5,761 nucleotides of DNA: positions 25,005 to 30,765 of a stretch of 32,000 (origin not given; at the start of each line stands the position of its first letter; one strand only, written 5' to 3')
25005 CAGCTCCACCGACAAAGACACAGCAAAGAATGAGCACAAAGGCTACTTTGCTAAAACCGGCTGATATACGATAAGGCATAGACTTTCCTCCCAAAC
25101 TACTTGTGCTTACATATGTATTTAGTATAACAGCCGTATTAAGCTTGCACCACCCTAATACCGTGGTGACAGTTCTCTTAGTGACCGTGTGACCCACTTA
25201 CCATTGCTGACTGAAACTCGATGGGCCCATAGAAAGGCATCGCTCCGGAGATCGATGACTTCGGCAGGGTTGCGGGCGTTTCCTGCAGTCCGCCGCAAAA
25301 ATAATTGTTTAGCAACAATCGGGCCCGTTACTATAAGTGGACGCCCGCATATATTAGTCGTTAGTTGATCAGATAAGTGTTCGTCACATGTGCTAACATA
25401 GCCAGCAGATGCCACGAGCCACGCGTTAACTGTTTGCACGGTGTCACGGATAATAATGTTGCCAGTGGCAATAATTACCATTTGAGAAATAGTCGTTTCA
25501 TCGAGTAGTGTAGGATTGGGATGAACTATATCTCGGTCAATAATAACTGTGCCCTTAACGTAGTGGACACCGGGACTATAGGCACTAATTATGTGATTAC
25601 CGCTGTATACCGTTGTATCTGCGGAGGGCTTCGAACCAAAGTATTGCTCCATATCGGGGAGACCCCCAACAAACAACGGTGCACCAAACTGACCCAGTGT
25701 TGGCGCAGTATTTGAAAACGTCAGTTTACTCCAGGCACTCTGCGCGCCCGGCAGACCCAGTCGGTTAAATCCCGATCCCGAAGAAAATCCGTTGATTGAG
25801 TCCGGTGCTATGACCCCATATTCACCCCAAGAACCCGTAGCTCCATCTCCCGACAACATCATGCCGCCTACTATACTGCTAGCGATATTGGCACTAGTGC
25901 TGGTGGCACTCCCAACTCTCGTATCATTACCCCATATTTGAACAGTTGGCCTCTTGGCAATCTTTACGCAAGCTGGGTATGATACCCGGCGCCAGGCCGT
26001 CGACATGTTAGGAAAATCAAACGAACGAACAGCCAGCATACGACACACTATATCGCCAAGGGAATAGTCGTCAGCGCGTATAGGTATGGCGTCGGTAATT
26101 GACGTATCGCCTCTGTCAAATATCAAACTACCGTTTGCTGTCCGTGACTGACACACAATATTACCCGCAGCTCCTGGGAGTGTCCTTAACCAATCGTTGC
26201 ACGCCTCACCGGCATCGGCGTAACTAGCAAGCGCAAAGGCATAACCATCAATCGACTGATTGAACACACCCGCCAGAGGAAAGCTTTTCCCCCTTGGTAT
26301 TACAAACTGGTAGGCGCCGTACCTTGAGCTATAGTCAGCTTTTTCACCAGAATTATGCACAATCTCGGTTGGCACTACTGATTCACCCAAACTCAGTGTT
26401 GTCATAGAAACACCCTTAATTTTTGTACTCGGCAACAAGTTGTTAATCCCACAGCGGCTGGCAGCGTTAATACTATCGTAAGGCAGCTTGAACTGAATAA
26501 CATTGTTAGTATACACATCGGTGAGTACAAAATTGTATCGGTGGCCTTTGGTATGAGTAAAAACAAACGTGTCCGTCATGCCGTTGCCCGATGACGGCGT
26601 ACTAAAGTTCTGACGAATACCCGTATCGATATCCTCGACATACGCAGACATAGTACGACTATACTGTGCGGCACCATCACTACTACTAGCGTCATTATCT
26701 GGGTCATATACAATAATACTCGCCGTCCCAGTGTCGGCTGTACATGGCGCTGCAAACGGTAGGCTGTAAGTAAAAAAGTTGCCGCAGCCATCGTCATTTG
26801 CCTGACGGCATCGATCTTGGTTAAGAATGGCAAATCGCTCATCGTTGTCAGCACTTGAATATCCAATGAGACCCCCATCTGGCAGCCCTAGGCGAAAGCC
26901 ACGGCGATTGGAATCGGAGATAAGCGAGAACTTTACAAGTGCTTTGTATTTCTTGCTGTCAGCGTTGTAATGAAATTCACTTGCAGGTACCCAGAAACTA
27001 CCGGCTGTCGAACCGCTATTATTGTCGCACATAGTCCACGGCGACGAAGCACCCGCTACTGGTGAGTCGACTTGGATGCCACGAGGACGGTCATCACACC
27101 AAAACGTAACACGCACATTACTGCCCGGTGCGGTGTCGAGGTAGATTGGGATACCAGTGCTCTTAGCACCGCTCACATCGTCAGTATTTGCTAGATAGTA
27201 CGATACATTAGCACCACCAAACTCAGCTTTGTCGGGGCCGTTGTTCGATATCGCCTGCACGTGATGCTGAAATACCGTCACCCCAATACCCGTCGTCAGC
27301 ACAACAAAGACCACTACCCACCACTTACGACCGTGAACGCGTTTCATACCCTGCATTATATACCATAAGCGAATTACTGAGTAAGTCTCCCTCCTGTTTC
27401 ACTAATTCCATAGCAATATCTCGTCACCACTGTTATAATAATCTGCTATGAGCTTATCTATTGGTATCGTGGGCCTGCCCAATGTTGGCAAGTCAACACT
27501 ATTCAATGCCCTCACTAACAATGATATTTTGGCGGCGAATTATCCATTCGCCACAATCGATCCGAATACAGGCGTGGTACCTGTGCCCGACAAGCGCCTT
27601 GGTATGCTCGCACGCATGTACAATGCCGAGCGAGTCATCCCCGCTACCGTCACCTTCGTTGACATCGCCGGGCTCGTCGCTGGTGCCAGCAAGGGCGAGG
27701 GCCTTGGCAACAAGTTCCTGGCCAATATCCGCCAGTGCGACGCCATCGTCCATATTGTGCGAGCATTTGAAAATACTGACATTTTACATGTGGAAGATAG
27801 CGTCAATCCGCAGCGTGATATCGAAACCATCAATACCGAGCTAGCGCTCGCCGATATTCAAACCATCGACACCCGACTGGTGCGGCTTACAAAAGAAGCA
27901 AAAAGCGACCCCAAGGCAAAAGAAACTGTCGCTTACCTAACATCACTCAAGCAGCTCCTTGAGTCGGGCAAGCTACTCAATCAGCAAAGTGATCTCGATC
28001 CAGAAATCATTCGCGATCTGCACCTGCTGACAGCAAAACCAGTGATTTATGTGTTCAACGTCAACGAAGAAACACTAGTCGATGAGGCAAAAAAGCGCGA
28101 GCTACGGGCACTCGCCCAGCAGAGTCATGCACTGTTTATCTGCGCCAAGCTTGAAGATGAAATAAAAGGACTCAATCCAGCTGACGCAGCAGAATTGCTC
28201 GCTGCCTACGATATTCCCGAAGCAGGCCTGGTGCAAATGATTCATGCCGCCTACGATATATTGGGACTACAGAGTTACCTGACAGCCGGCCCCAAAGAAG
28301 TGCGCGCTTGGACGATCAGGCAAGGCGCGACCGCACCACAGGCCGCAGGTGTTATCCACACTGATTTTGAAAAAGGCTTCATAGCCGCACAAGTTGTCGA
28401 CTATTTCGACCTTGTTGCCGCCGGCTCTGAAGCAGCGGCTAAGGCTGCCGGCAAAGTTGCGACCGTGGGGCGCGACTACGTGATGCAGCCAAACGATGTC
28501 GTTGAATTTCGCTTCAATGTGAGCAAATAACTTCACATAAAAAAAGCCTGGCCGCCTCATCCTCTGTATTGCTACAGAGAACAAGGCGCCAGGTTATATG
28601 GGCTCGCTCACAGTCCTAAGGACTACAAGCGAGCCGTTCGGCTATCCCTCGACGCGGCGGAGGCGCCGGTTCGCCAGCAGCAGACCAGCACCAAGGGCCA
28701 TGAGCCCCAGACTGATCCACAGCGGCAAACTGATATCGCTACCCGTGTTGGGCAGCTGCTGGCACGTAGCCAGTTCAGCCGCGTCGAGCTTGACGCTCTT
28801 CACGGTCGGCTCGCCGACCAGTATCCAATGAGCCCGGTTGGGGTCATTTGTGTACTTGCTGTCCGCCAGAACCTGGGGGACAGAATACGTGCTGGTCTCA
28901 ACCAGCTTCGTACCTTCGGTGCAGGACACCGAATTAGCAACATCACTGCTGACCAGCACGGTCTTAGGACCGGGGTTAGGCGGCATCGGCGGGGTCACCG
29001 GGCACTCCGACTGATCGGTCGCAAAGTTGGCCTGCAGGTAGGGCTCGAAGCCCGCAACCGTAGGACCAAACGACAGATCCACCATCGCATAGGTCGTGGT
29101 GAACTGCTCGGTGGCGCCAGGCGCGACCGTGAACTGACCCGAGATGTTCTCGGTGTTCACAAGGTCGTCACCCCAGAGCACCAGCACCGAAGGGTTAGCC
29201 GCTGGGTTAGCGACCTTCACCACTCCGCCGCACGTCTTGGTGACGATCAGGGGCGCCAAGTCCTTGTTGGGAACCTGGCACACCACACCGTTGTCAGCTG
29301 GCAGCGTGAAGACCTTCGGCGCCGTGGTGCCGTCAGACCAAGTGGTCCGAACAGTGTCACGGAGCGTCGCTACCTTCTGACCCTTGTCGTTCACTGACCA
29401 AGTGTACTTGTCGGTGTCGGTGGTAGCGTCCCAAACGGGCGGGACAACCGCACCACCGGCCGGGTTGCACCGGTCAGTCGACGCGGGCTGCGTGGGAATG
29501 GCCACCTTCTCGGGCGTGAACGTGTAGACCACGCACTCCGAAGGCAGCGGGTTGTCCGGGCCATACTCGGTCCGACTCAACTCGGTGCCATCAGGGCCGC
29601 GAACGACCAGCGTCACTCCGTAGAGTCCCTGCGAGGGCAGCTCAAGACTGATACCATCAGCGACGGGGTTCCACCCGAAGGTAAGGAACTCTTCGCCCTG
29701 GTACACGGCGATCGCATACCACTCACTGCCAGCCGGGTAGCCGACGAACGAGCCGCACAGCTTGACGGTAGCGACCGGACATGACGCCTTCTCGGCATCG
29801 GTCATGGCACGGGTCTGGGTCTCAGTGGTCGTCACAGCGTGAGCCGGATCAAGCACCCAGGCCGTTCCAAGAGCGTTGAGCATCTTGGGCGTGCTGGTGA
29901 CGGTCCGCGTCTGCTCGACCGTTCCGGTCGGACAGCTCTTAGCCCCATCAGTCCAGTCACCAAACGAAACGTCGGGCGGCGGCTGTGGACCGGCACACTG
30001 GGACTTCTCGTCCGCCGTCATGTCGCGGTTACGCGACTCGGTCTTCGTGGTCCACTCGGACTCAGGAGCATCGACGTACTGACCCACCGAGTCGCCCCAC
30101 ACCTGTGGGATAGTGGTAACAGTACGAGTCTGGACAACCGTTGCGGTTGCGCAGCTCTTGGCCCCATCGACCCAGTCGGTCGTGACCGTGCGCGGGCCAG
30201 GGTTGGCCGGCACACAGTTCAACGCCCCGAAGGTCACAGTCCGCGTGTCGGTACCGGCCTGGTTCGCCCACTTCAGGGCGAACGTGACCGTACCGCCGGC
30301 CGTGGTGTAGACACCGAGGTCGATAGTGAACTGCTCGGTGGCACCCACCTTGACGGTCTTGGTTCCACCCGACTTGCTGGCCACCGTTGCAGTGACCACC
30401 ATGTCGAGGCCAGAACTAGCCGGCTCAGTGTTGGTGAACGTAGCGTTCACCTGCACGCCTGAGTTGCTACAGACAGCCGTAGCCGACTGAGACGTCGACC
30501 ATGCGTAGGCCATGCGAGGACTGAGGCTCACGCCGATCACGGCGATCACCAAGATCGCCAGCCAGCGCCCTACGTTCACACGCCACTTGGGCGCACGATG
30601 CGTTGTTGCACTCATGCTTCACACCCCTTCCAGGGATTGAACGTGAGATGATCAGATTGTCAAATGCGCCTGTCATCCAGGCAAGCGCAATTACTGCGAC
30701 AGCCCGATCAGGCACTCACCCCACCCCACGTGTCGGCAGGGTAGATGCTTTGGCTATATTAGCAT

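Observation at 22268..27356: Two divergent paralogous ~730-775 aa secreted proteins plus a small anchored protein head the type IV pilus operon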

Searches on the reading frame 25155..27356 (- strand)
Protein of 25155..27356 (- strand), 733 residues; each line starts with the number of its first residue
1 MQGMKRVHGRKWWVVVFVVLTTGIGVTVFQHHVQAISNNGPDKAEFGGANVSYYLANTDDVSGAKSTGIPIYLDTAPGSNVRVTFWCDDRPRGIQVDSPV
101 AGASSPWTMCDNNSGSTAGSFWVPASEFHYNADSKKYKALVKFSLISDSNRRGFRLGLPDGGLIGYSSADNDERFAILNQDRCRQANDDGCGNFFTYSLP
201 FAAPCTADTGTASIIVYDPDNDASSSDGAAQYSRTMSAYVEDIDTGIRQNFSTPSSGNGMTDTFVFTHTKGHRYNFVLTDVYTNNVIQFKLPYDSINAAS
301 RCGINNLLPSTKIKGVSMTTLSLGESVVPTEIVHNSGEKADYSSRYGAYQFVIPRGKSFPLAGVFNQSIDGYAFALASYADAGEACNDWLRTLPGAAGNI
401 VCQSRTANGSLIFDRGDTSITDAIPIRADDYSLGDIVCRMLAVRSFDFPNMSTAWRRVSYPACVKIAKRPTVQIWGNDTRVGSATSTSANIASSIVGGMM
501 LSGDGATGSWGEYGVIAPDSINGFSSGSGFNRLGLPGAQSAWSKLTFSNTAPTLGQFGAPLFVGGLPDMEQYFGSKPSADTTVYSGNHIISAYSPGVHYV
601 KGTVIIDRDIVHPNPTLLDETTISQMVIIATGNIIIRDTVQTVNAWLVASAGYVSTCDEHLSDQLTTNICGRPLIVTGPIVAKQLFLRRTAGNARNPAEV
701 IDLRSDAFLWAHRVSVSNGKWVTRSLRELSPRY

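Call 5: search_protein_families(library=pfam, proteins=[window:25155-27356:-], max_evalue=0.1)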
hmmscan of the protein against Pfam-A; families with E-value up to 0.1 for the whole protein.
window:25155-27356:- (733 aa): 0 families

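Call 6: search_protein_families(library=ncbifam, proteins=[window:25155-27356:-], max_evalue=1)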
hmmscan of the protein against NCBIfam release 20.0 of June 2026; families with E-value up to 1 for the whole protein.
window:25155-27356:- (733 aa): 0 families

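Call 10: find_homologous_proteins(query=window:25155-27356:-, max_evalue=0.001)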
Query window:25155-27356:- (733 aa): 11 proteins with E <= 0.001 among 8000 candidates.
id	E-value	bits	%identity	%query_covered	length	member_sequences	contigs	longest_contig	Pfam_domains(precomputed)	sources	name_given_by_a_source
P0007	0.0e+0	1678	99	100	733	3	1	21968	-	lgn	-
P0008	0.0e+0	1040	62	100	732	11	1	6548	-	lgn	-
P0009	1.4e-204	700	49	96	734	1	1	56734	-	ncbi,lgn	ncbi:MAG: hypothetical protein WAQ25_01000 [Candidatus Saccharimonas sp.]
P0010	3.2e-166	573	43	96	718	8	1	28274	-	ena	-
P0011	2.8e-141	490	39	100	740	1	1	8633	-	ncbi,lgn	-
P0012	1.1e-84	303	33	99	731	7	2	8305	-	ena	-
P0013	2.2e-53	200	29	95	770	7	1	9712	-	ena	-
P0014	1.4e-49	187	29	99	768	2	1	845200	-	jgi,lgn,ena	-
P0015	7.4e-48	182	29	95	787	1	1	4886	-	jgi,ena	-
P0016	1.0e-40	158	37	39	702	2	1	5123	-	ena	-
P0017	1.9e-27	114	31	61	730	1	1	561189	-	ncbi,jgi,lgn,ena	-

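Call 17: search_protein_families(library=pfam, proteins=[P0017, P0013, P0016, P0012], max_evalue=0.1)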
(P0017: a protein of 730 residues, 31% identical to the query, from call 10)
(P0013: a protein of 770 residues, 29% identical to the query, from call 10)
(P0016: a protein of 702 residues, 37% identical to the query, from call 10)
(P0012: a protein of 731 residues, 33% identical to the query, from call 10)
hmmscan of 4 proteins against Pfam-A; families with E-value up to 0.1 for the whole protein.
P0017 (730 aa): 2 families
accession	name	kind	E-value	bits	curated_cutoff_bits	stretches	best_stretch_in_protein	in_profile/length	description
PF00092.34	VWA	-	0.0041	17.8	23.8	1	52-195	4-128/174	von Willebrand factor type A domain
PF13519.12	VWA_2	-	0.027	15.5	27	0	125-177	58-106/107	von Willebrand factor type A domain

P0013 (770 aa): 0 families

P0016 (702 aa): 0 families

P0012 (731 aa): 0 families

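Call 21: find_encoding_contigs(protein=P0014, flank=10000, max_places=2)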
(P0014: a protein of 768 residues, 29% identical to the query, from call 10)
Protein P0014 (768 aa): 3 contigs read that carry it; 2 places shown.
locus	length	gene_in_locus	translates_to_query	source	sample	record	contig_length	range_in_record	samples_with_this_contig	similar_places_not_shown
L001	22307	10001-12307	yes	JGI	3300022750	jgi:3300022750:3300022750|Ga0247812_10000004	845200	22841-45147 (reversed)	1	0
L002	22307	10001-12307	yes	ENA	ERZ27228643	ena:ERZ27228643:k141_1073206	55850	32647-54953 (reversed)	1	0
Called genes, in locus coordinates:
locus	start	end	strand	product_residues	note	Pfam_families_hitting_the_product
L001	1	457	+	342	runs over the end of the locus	-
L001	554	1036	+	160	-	PF03167:UDG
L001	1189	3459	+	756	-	PF00753:Lactamase_B, PF12706:Lactamase_B_2, PF22505:RNase_J_b_CASP, PF07521:RMMBL, PF17770:RNase_J_C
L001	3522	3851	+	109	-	-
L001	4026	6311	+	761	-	PF13491:FtsK_4TM, PF17854:FtsK_alpha, PF01580:FtsK_SpoIIIE, PF12846:AAA_10 (faint), PF09397:FtsK_gamma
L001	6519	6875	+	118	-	PF01250:Ribosomal_S6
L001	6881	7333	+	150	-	PF00436:SSB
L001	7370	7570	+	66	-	PF01084:Ribosomal_S18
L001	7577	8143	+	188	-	PF08207:EFP_N, PF01132:EFP, PF09285:Elong-fact-P_C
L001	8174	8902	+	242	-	PF01479:S4, PF01728:FtsJ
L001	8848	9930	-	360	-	PF01926:MMR_HSR1, PF02421:FeoB_N, PF06071:YchF-GTPase_C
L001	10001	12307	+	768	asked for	-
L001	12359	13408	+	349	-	PF11104:PilM_2, PF14450:FtsA (weak)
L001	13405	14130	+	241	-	-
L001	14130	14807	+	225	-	-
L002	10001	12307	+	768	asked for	-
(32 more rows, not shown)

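Call 22: find_encoding_contigs(protein=P0017, flank=10000, max_places=2)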
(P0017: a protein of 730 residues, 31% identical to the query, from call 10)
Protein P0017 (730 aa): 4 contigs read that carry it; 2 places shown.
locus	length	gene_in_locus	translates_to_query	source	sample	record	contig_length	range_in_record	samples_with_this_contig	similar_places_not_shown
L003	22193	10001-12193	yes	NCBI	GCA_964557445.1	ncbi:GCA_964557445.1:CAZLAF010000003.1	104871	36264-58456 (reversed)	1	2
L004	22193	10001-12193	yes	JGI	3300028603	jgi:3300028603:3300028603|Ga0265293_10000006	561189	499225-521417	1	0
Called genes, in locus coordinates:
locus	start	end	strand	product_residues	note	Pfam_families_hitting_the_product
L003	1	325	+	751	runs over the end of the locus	PF13491:FtsK_4TM, PF12846:AAA_10 (faint), PF17854:FtsK_alpha, PF01580:FtsK_SpoIIIE, PF09397:FtsK_gamma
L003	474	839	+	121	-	PF01250:Ribosomal_S6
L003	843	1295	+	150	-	PF00436:SSB, PF22657:SSB_1 (weak)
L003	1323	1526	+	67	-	PF01084:Ribosomal_S18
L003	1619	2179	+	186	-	PF08207:EFP_N, PF01132:EFP, PF09285:Elong-fact-P_C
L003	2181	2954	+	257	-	PF01479:S4, PF01728:FtsJ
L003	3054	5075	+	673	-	-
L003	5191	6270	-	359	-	PF01926:MMR_HSR1, PF02421:FeoB_N, PF06071:YchF-GTPase_C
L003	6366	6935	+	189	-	-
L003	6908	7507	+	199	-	-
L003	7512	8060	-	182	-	PF08922:DUF1905, PF13376:OmdA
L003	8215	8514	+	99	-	-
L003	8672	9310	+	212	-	-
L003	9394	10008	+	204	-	-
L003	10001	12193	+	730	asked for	-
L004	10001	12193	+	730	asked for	-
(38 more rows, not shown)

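Call 71: search_protein_families(library=phrogs, proteins=[window:25155-27356:-], max_evalue=0.1)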
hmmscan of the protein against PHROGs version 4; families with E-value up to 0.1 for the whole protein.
window:25155-27356:- (733 aa): 0 families

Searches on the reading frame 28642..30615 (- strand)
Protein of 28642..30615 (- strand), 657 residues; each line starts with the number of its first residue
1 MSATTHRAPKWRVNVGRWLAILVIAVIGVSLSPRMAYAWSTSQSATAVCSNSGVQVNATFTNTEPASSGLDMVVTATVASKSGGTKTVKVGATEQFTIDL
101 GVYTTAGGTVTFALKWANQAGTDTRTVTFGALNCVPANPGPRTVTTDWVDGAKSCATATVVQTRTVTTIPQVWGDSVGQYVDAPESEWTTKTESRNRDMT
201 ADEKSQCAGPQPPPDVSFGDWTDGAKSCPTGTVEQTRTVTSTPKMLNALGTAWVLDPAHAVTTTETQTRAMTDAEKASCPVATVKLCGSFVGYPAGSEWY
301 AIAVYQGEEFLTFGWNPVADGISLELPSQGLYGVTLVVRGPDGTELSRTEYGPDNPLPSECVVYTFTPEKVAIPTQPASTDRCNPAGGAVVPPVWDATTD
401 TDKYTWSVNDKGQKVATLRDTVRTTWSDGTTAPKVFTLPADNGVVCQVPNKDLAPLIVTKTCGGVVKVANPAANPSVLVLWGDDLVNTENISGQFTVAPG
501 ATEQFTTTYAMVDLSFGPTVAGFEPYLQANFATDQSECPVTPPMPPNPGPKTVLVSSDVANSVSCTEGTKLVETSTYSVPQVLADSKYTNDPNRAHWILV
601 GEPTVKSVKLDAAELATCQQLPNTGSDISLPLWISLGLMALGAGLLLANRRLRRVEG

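Call 5: search_protein_families(library=pfam, proteins=[window:28642-30615:-], max_evalue=0.1)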
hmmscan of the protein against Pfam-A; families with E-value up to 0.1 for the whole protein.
window:28642-30615:- (657 aa): 2 families
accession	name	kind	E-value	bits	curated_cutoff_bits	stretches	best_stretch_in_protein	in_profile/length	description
PF00746.26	Gram_pos_anchor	-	0.0011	19.2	20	1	620-651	8-38/43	LPXTG cell wall anchor motif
PF19028.6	TSP1_spondin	-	0.015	16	41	0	218-244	6-32/52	Spondin-like TSP1 domain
